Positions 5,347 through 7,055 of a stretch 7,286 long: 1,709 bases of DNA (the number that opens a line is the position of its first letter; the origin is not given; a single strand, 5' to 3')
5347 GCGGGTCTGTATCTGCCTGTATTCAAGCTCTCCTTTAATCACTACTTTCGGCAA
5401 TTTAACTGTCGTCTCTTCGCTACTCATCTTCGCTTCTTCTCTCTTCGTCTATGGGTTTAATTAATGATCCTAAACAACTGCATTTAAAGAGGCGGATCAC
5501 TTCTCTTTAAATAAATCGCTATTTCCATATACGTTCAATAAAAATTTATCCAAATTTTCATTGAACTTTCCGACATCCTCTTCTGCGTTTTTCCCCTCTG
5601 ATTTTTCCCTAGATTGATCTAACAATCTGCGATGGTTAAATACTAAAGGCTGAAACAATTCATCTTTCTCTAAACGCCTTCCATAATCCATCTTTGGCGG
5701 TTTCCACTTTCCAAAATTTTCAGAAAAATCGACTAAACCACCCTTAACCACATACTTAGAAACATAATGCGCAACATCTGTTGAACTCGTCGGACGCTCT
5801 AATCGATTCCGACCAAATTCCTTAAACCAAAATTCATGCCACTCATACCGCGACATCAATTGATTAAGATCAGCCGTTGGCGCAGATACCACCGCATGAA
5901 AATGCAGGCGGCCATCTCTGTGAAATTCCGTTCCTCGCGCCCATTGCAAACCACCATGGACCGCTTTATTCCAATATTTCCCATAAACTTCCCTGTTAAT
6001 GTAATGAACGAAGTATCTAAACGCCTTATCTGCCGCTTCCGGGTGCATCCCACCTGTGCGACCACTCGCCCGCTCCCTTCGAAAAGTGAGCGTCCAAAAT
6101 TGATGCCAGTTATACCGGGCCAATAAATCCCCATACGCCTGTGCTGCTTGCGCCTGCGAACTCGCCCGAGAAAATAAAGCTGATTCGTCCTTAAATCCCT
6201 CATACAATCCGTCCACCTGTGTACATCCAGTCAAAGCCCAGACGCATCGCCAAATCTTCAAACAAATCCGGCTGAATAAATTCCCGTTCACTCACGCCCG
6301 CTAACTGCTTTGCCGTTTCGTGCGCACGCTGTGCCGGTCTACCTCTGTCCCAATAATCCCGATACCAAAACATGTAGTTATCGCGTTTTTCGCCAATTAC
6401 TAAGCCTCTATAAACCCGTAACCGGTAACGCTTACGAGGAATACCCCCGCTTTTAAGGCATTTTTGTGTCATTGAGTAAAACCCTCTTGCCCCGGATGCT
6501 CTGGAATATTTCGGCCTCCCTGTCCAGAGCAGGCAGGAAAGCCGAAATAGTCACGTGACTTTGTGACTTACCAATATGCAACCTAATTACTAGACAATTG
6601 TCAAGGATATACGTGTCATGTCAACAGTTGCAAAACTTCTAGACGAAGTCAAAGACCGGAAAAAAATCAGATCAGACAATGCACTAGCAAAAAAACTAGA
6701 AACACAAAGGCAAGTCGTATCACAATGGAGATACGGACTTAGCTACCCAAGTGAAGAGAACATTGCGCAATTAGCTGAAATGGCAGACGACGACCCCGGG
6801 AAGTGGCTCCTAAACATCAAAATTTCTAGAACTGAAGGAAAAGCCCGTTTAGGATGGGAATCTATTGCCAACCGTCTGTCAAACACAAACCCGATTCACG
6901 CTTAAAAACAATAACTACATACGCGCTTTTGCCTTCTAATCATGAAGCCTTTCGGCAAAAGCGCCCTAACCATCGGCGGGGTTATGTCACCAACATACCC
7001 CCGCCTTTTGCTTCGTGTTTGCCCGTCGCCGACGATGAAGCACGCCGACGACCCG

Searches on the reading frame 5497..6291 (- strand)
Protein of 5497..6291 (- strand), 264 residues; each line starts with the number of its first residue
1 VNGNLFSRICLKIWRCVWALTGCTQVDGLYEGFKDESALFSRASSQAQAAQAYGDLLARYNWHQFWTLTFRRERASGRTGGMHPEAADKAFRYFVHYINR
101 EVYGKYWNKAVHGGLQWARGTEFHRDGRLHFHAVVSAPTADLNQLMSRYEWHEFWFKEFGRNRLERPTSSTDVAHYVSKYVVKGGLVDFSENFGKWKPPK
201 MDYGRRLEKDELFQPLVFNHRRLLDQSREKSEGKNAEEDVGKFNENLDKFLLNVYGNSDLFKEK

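Call 8: search_protein_families(library=pfam, proteins=[window:5497-6291:-], max_evalue=0.01)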
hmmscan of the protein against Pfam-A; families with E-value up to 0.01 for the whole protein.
window:5497-6291:- (264 aa): 1 family
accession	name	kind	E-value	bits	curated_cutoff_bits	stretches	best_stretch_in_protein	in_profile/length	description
PF23343.2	REP_ORF2-G2P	-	1.7e-09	38.3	27.8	1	65-184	3-98/99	Replication-associated protein ORF2/G2P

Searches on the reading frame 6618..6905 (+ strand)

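Call 8: search_protein_families(library=pfam, proteins=[window:6618-6905:+], max_evalue=0.01)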
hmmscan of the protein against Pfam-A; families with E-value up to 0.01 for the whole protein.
window:6618-6905:+ (95 aa): 1 family
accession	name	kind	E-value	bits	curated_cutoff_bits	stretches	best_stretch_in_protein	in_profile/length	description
PF01381.28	HTH_3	-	0.0018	18.7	23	1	18-54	10-46/55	Helix-turn-helix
